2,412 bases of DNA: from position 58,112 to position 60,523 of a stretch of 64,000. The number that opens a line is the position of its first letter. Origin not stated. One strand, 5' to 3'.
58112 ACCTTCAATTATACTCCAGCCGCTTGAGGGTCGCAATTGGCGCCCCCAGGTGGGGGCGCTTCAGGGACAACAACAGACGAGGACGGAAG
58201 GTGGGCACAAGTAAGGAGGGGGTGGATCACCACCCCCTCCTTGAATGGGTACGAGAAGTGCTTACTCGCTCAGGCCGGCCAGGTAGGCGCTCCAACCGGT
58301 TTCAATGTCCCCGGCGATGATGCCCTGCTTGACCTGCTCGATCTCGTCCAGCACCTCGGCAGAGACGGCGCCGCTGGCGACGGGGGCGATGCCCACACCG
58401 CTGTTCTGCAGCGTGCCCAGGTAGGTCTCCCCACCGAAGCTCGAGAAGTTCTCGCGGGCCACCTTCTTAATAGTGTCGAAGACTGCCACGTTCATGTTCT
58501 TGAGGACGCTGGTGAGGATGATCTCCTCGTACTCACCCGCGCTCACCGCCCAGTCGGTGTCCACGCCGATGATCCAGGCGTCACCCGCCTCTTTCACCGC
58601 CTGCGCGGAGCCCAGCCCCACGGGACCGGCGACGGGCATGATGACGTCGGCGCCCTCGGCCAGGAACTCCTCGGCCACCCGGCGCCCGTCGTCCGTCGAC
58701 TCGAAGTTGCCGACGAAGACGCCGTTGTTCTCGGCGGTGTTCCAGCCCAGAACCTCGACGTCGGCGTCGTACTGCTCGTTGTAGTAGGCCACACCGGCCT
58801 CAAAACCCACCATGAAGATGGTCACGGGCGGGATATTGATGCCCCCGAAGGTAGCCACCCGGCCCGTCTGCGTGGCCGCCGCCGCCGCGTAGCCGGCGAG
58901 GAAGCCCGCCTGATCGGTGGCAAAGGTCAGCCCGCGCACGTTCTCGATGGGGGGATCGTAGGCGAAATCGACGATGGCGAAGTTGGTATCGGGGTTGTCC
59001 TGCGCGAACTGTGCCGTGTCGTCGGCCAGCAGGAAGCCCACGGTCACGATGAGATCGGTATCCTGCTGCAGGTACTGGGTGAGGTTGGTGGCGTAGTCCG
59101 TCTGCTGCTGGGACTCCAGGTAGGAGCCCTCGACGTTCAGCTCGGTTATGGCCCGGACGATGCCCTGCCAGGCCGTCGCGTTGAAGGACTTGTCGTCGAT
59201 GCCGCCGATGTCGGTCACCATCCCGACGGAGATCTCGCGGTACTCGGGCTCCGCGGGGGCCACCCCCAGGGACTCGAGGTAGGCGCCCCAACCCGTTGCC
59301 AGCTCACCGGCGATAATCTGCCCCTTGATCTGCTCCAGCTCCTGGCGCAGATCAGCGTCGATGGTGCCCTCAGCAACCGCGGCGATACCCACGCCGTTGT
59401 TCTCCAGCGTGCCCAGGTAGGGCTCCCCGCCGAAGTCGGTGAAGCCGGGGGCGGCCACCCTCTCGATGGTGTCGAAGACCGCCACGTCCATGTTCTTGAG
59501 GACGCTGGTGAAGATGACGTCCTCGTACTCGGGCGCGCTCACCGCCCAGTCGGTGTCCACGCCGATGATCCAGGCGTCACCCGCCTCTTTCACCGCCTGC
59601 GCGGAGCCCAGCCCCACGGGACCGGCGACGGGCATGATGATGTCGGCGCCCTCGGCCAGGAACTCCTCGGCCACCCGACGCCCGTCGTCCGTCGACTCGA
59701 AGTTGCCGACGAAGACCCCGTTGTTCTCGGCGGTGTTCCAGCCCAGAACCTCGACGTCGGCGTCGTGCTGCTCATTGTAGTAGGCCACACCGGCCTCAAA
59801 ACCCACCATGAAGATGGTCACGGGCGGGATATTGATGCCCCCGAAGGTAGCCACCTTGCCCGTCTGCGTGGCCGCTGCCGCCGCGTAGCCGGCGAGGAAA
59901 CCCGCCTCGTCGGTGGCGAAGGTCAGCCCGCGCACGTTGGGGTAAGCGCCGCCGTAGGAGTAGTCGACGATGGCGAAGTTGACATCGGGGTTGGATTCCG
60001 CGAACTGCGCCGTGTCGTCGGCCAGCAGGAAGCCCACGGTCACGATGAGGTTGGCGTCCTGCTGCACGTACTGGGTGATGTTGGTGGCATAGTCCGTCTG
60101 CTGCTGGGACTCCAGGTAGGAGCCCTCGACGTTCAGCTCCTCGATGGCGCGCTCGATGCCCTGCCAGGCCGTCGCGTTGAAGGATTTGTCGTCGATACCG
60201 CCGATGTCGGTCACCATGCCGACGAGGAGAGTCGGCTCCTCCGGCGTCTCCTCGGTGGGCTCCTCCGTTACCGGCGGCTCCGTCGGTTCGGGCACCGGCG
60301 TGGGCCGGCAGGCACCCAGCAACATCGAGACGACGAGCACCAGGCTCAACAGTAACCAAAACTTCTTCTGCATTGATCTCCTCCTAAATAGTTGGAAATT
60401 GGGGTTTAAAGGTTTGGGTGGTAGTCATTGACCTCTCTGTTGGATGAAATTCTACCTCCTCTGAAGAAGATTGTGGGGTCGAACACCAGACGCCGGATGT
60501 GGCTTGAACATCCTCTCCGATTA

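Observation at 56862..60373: Three highly similar BMP substrate-binding domains, one gene being a fused tandem duplicate, sharing one ABC transporter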

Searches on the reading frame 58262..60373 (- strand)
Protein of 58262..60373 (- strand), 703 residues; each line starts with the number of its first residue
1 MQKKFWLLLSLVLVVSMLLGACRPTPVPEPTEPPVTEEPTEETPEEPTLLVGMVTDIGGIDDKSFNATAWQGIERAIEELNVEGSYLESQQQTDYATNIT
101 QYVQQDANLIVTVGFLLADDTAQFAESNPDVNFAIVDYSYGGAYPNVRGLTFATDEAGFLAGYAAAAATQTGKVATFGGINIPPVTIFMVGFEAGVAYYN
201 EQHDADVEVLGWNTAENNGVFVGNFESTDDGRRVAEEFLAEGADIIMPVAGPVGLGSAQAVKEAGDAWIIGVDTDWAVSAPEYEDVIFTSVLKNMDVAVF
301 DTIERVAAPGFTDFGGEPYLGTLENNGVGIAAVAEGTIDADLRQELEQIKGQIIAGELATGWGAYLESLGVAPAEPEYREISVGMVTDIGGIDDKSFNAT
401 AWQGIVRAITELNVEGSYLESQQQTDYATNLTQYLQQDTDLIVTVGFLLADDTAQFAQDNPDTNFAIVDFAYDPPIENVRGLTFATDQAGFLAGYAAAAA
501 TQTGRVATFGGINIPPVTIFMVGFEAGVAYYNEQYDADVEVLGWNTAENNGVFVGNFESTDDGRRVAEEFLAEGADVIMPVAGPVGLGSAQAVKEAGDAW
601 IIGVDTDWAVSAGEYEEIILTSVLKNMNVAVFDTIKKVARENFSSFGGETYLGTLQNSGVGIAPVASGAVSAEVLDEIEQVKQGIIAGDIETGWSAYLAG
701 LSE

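Call 4: search_protein_families(library=pfam, proteins=[window:58262-60373:-])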
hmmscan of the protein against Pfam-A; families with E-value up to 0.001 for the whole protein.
window:58262-60373:- (703 aa): 1 family
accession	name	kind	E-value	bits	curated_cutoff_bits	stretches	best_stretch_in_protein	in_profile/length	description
PF02608.20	Bmp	-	3.7e-104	348.4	24.1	2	382-690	2-295/301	ABC transporter substrate-binding protein PnrA-like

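Call 11: find_homologous_proteins(query=window:58262-60373:-)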
Query window:58262-60373:- (703 aa): 2447 proteins with E <= 0.001 among 8000 candidates; the best 120 are listed.
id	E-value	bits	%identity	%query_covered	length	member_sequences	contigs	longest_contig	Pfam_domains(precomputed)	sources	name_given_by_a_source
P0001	0.0e+0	1547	100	100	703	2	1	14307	PF02608.21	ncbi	ncbi:MAG: BMP family protein [Anaerolineales bacterium]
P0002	0.0e+0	1417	91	100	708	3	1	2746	PF02608.21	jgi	jgi:basic membrane protein A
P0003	0.0e+0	1204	77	100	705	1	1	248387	PF02608.21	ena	-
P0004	0.0e+0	1170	73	100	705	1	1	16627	PF02608.21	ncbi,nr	ncbi:MAG: BMP family ABC transporter substrate-binding protein [Chloroflexota bacterium]|nr:BMP fami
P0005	0.0e+0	1165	74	100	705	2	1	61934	PF02608.21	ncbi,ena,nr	ncbi:MAG TPA: BMP family ABC transporter substrate-binding protein [Thermoflexia bacterium]|nr:BMP f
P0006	0.0e+0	1164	73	100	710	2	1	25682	PF02608.21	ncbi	-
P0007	0.0e+0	1144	73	97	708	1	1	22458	PF00532.28,PF02608.21,PF04392.19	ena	-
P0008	0.0e+0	1139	73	100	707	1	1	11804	PF02608.21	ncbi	-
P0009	0.0e+0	1116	72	100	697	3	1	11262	PF02608.21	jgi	-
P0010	0.0e+0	1107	74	93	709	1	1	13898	PF00532.28,PF02608.21,PF04392.19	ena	-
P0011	0.0e+0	1106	71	100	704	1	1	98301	PF00532.28,PF02608.21,PF04392.19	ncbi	ncbi:MAG: BMP family lipoprotein [Anaerolineae bacterium]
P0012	0.0e+0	1106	74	93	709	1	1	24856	PF00532.28,PF02608.21,PF04392.19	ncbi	-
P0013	0.0e+0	1105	74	93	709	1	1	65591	PF00532.28,PF02608.21,PF04392.19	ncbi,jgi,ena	jgi:basic membrane protein A and related proteins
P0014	0.0e+0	1099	71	100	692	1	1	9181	PF02608.21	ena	-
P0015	0.0e+0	1097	71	100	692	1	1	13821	PF02608.21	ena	-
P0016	0.0e+0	1097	71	100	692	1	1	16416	PF02608.21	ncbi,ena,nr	ncbi:MAG TPA: BMP family ABC transporter substrate-binding protein [Anaerolineae bacterium]|nr:BMP f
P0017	0.0e+0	1094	71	100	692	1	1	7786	PF13685.13,PF02608.21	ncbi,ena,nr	ncbi:MAG TPA: BMP family ABC transporter substrate-binding protein [Anaerolineae bacterium]|nr:BMP f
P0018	0.0e+0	1094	71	100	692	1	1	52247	PF13685.13,PF02608.21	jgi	-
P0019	0.0e+0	1092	71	99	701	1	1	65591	PF00532.28,PF02608.21,PF04392.19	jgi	-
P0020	0.0e+0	1090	71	100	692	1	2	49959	PF02608.21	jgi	-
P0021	0.0e+0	1089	71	100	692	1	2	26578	PF02608.21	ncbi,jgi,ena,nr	ncbi:MAG TPA: BMP family ABC transporter substrate-binding protein [Anaerolineae bacterium]|nr:BMP f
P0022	0.0e+0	1089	71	100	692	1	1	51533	PF02608.21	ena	-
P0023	0.0e+0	1089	72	99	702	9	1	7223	PF00532.28,PF02608.21,PF04392.19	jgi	jgi:basic membrane protein A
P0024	0.0e+0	1089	71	100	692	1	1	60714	PF02608.21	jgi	-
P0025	0.0e+0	1088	71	100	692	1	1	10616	PF02608.21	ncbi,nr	ncbi:MAG: BMP family ABC transporter substrate-binding protein [Anaerolineae bacterium]|nr:BMP famil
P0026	0.0e+0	1088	71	100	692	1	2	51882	PF02608.21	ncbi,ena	-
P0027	0.0e+0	1087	71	100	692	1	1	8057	PF02608.21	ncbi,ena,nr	ncbi:MAG TPA: BMP family ABC transporter substrate-binding protein [Anaerolineae bacterium]|nr:BMP f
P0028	0.0e+0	1083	71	100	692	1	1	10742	PF02608.21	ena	-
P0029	0.0e+0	1082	71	100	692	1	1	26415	PF02608.21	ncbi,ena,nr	ncbi:MAG TPA: BMP family ABC transporter substrate-binding protein [Anaerolineae bacterium]|nr:BMP f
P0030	0.0e+0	1035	73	92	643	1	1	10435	PF02608.21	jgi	-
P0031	0.0e+0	1034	67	100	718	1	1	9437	PF00532.28,PF02608.21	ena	-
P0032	0.0e+0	1025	66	100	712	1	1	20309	PF00532.28,PF02608.21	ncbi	ncbi:MAG: BMP family protein [Anaerolineales bacterium]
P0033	1.6e-279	947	49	99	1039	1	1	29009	PF02608.21,PF12974.13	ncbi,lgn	-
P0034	6.5e-271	919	58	98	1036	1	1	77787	PF02608.21,PF12974.13,PF04392.19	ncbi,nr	ncbi:MAG: phosphate/phosphite/phosphonate ABC transporter substrate-binding protein [Anaerolineae ba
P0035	5.0e-270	916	71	84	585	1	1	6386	PF02608.21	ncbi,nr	ncbi:MAG: Membrane lipoprotein TmpC precursor [Chloroflexi bacterium ADurb.Bin222]|nr:MAG: Membrane 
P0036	2.3e-261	887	49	92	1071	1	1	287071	PF02608.21,PF01903.23,PF04263.22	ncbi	-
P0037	2.3e-234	798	55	91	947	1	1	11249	PF00497.26,PF02608.21,PF10613.15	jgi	jgi:basic membrane protein A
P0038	3.9e-231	787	59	94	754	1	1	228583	PF00532.28,PF02608.21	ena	-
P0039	3.6e-230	784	56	98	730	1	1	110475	PF02608.21,PF04392.19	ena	-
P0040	4.3e-229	781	57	98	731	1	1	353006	PF02608.21,PF04392.19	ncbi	-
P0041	9.9e-229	779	58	90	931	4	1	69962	PF00497.26,PF02608.21,PF10613.15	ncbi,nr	ncbi:MAG TPA: BMP family ABC transporter substrate-binding protein [Anaerolineales bacterium]|nr:BMP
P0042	2.0e-225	769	54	98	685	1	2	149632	PF02608.21,PF01513.27,PF04263.22,PF04392.19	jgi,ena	jgi:basic membrane protein A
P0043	2.5e-225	768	54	98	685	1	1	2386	PF27486.1,PF02608.21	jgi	-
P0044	3.3e-225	768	57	98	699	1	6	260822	PF02608.21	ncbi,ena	-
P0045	7.5e-225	767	55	98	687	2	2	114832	PF02608.21,PF01513.27,PF04263.22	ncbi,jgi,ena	jgi:basic membrane protein A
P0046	1.1e-224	766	55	98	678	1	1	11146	PF02608.21,PF01513.27,PF04263.22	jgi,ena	-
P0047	1.6e-223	762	52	98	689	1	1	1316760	PF27486.1,PF02608.21,PF01513.27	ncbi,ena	-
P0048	1.9e-223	762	55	98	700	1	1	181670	PF02608.21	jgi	jgi:basic membrane protein A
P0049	2.2e-223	762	46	98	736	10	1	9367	PF00532.28,PF13407.13,PF02608.21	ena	-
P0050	1.1e-222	759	57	98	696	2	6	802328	PF02608.21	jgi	jgi:basic membrane protein A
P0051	1.5e-222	759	57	94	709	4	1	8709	PF02608.21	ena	-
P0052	2.1e-222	759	56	91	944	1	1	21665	PF00497.26,PF02608.21,PF10613.15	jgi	jgi:basic membrane protein A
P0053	8.1e-222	757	57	94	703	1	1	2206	PF02608.21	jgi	jgi:basic membrane protein A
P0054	1.7e-221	756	55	98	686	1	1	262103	PF02608.21,PF01513.27,PF04392.19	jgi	jgi:basic membrane protein A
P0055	2.3e-221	755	57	98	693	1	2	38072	PF02608.21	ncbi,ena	-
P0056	2.6e-221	755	55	98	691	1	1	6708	PF02608.21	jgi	-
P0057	2.9e-221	755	56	98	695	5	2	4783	PF02608.21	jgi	-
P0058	1.3e-220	753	53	99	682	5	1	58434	PF02608.21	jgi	jgi:basic membrane protein A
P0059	1.3e-220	753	56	98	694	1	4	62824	PF02608.21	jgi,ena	-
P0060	2.0e-220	752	56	91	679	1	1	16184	PF13407.13,PF02608.21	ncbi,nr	ncbi:MAG TPA: BMP family ABC transporter substrate-binding protein [Anaerolineae bacterium]|nr:BMP f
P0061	2.8e-220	752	56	98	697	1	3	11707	PF02608.21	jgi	jgi:basic membrane protein A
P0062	3.0e-220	751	56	98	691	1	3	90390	PF02608.21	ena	-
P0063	3.6e-220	751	52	98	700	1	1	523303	PF02608.21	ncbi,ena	-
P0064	3.6e-220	751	53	98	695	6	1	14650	PF02608.21,PF01513.27,PF04392.19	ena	-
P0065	4.7e-220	751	56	98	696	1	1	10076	PF02608.21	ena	-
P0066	6.0e-220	750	56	98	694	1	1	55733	PF02608.21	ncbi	-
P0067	9.1e-220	750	56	98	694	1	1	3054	PF02608.21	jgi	-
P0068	1.1e-219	750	56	98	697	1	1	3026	PF02608.21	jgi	jgi:basic membrane lipoprotein Med (substrate-binding protein (PBP1-ABC) superfamily)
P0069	2.4e-219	748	54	98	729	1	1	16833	PF02608.21,PF00670.28,PF04392.19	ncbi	-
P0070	7.6e-219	747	52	98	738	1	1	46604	PF02608.21,PF04392.19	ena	-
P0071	1.7e-218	746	56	96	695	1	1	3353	PF02608.21,PF04392.19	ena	-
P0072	2.2e-218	745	55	94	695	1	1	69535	PF02608.21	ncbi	-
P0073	6.4e-218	744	55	98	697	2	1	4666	PF02608.21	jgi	jgi:basic membrane protein A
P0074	7.4e-218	744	55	98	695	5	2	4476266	PF02608.21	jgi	jgi:basic membrane protein A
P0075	9.6e-217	740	54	98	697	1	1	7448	PF02608.21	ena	-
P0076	2.9e-216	738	57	92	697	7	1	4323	PF02608.21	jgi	jgi:basic membrane protein A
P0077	3.8e-216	738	53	98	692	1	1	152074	PF00532.28,PF02608.21,PF04392.19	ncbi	-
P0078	4.8e-216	738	55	98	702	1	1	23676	PF02608.21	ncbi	-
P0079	3.1e-215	735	53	98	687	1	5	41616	PF02608.21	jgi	jgi:basic membrane protein A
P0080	6.2e-215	734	54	99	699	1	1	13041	PF00532.28,PF02608.21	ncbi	-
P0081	2.1e-214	732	53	98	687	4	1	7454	PF02608.21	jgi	jgi:basic membrane protein A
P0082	7.9e-213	727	53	98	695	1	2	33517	PF13407.13,PF02608.21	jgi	jgi:basic membrane protein A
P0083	1.8e-212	726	52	98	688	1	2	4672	PF02608.21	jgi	jgi:basic membrane protein A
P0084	3.5e-212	725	51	98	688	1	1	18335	PF02608.21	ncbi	-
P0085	5.0e-212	724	52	98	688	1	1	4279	PF02608.21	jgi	jgi:basic membrane protein A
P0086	7.4e-212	724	56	91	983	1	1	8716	PF02608.21,PF09084.17,PF12974.13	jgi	jgi:basic membrane protein A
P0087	9.2e-212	723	52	98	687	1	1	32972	PF02608.21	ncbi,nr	ncbi:MAG: hypothetical protein C3F13_05960 [Anaerolineales bacterium]|nr:MAG: hypothetical protein C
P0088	1.1e-211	723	56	95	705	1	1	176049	PF02608.21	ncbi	-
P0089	1.4e-210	720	51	98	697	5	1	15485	PF02608.21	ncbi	-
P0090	1.8e-210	719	53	98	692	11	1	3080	PF02608.21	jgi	jgi:basic membrane protein A and related proteins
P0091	2.2e-210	719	55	96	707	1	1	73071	PF02608.21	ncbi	-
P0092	2.8e-210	718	52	98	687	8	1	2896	PF02608.21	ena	-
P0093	3.8e-209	715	51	98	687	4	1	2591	PF02608.21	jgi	jgi:basic membrane protein A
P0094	8.3e-209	714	53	98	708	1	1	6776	PF02608.21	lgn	-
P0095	1.8e-208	713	51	99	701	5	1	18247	PF02608.21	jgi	-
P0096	2.1e-208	712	57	92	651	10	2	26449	PF02608.21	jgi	jgi:basic membrane protein A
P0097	3.1e-208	712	51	98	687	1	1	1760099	PF02608.21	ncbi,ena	-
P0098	3.9e-207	708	53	98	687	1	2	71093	PF02608.21,PF04392.19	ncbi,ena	ncbi:MAG: BMP family ABC transporter substrate-binding protein [Caldilineales bacterium]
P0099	3.5e-206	705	53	98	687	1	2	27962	PF02608.21,PF04392.19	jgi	-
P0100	6.7e-206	704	53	98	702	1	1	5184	PF02608.21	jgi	jgi:basic membrane protein A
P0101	7.6e-205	701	51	98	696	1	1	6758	PF02608.21,PF04392.19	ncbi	-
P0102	2.3e-204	699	51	95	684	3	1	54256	PF02608.21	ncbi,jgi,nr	ncbi:MAG: BMP family ABC transporter substrate-binding protein [Chloroflexi bacterium]|nr:BMP family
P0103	5.2e-204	698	51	98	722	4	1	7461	PF02608.21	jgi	jgi:basic membrane protein A and related proteins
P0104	1.0e-203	697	51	98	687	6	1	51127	PF02608.21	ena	-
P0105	5.4e-203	694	53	98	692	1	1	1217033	PF02608.21,PF01513.27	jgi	-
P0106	1.0e-202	694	71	64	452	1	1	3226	PF02608.21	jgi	jgi:basic membrane protein A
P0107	2.5e-202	692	51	91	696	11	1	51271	PF00532.28,PF02608.21,PF01513.27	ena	-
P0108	3.0e-201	689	50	98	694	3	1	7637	PF02608.21,PF00670.28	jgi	jgi:basic membrane protein A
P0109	6.1e-201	688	51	98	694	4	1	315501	PF02608.21,PF04392.19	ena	-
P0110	6.9e-201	687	50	98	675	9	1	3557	PF02608.21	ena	-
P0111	3.8e-200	685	51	98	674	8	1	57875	PF02608.21,PF01513.27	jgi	-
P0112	5.0e-200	685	53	91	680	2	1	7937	PF02608.21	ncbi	-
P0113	8.8e-200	684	52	91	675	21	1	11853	PF02608.21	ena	-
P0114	1.2e-199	683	50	98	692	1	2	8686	PF02608.21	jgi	jgi:basic membrane protein A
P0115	1.5e-199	683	51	91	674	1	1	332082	PF02608.21,PF01513.27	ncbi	-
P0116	1.6e-199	683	54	91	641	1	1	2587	PF02608.21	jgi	jgi:basic membrane protein A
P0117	2.5e-199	682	49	98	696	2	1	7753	PF02608.21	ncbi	-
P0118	5.4e-199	681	51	98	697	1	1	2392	PF02608.21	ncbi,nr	ncbi:MAG TPA: BMP family ABC transporter substrate-binding protein [Anaerolineae bacterium]|nr:BMP f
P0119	7.4e-199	681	53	95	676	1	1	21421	PF02608.21,PF01513.27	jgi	jgi:basic membrane protein A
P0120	8.7e-198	677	50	98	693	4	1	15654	PF02608.21,PF01513.27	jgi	jgi:basic membrane protein A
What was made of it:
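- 58262..60373 (-): Gene for the 703-aa fused double BMP (PnrA-like) substrate-binding lipoprotein. Call 11 (100% match to P0001, a MAG Anaerolineales bacterium).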

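Call 19: find_encoding_contigs(protein=P0003, flank=8000, max_places=2)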
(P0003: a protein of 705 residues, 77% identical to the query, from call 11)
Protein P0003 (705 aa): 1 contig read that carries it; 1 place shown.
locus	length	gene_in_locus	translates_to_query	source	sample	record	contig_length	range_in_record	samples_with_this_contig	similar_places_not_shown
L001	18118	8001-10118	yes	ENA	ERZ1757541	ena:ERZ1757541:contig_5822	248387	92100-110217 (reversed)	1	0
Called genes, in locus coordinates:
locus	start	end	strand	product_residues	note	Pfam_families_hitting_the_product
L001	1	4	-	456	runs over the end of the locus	PF08245:Mur_ligase_M, PF27239:FOL3_C, PF02875:Mur_ligase_C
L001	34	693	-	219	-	PF00814:TsaD, PF22521:HypF_C_2, PF02543:Carbam_trans_N (weak)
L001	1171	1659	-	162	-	PF00557:Peptidase_M24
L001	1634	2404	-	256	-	-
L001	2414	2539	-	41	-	-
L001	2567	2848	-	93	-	-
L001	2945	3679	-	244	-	PF00535:Glycos_transf_2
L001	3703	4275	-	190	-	PF00849:PseudoU_synth_2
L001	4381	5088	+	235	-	PF22935:RM44_endonuclase (faint), PF14622:Ribonucleas_3_3, PF00636:Ribonuclease_3, PF00035:dsrm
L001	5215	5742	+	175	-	PF02861:Clp_N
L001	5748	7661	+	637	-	PF00158:Sigma54_activat (faint), PF13191:AAA_16 (weak), PF23569:NBD_SMAX1, PF00004:AAA, PF17871:AAA_lid_9, PF07724:AAA_2, PF07728:AAA_5, PF10431:ClpB_D2-small, +2 more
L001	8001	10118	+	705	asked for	PF02608:Bmp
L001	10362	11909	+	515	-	PF00005:ABC_tran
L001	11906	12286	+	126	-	-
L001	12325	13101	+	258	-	PF02653:BPD_transp_2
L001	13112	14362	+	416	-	PF02653:BPD_transp_2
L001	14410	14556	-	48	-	-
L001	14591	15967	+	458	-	PF17125:Methyltr_RsmF_N, PF01189:Methyltr_RsmB-F, PF17126:RsmF_methylt_CI, PF13636:Methyltranf_PUA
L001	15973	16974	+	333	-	PF04307:YdjM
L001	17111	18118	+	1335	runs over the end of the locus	PF00072:Response_reg, PF13426:PAS_9, PF01590:GAF, PF13185:GAF_2, PF01590:GAF, PF13185:GAF_2, PF13492:GAF_3, PF01590:GAF, +4 more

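Call 20: find_encoding_contigs(protein=P0074, flank=8000, max_places=2)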
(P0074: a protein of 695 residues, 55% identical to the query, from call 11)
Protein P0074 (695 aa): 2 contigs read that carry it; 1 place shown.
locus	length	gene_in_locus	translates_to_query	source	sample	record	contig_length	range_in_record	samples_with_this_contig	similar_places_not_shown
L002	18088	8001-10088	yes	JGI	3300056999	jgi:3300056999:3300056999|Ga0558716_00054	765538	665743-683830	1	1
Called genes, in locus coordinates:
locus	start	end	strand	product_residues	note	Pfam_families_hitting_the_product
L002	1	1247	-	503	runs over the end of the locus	PF04932:Wzy_C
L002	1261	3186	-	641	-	PF13537:GATase_7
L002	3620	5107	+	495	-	PF00501:AMP-binding (weak)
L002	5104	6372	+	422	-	PF13439:Glyco_transf_4 (weak), PF00534:Glycos_transf_1, PF13692:Glyco_trans_1_4, PF13524:Glyco_trans_1_2 (weak)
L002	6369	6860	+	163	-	PF08660:Alg14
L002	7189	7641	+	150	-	PF04101:Glyco_tran_28_C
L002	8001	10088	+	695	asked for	PF02608:Bmp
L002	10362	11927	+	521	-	PF00005:ABC_tran, PF13304:AAA_21 (faint), PF00005:ABC_tran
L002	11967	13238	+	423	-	PF02653:BPD_transp_2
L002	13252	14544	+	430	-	PF02653:BPD_transp_2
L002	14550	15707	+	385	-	PF01208:URO-D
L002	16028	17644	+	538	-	PF02608:Bmp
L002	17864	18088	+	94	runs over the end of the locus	PF08734:GYD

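Call 21: find_encoding_contigs(protein=P0018, flank=8000, max_places=2)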
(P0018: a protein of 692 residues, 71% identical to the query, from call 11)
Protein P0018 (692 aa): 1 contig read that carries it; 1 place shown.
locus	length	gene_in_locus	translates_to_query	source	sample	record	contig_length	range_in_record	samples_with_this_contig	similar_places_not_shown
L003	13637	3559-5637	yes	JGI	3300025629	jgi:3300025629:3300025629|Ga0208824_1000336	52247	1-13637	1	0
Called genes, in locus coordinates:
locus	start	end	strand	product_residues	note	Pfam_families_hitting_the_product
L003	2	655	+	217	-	?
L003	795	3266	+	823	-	PF02861:Clp_N, PF13191:AAA_16 (weak), PF23569:NBD_SMAX1, PF00004:AAA, PF17871:AAA_lid_9, PF07724:AAA_2, PF07728:AAA_5, PF10431:ClpB_D2-small, +5 more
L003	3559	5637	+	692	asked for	PF13685:Fe-ADH_2 (faint), PF02608:Bmp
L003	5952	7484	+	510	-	PF00005:ABC_tran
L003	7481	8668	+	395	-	PF02653:BPD_transp_2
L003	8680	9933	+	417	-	PF02653:BPD_transp_2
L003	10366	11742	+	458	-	PF17125:Methyltr_RsmF_N, PF01189:Methyltr_RsmB-F, PF17126:RsmF_methylt_CI, PF13636:Methyltranf_PUA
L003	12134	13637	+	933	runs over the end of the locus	PF00690:Cation_ATPase_N, PF00122:E1-E2_ATPase, PF13246:Cation_ATPase, PF00702:Hydrolase, PF12710:HAD (weak), PF00689:Cation_ATPase_C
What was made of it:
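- The syntenic order clpB - double - ATPase - permeases - rsmF is found in L001 and L003 (calls 19, 21).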

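Call 28: search_protein_representatives(protein=window:58262-60373:-)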
Query: 703 residues. Proteins with E-value up to 0.001 (for the whole library): 8729; up to 1e-10: 4738; up to 1e-30: 909. The best 150 are listed.
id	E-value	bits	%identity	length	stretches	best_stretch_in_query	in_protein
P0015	0.0e+00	1097.1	72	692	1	1-701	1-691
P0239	3.2e-188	643.9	53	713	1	3-695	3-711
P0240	2.1e-187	641.2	49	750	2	4-473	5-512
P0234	8.1e-122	424.5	54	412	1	189-595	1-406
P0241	1.3e-115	404.0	58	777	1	3-364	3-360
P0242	1.1e-110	387.6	58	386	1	3-359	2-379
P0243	2.0e-110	386.8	42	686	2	54-470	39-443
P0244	4.0e-110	385.8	60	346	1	3-359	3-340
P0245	1.1e-108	381.0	66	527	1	51-358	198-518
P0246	3.3e-105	369.6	56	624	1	3-360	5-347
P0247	3.1e-103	363.1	60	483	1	379-694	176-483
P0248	1.6e-102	360.7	39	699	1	3-694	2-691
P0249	2.8e-101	356.6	37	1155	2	51-694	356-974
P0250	7.7e-101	355.1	60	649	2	383-690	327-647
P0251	1.7e-99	350.7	53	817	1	2-377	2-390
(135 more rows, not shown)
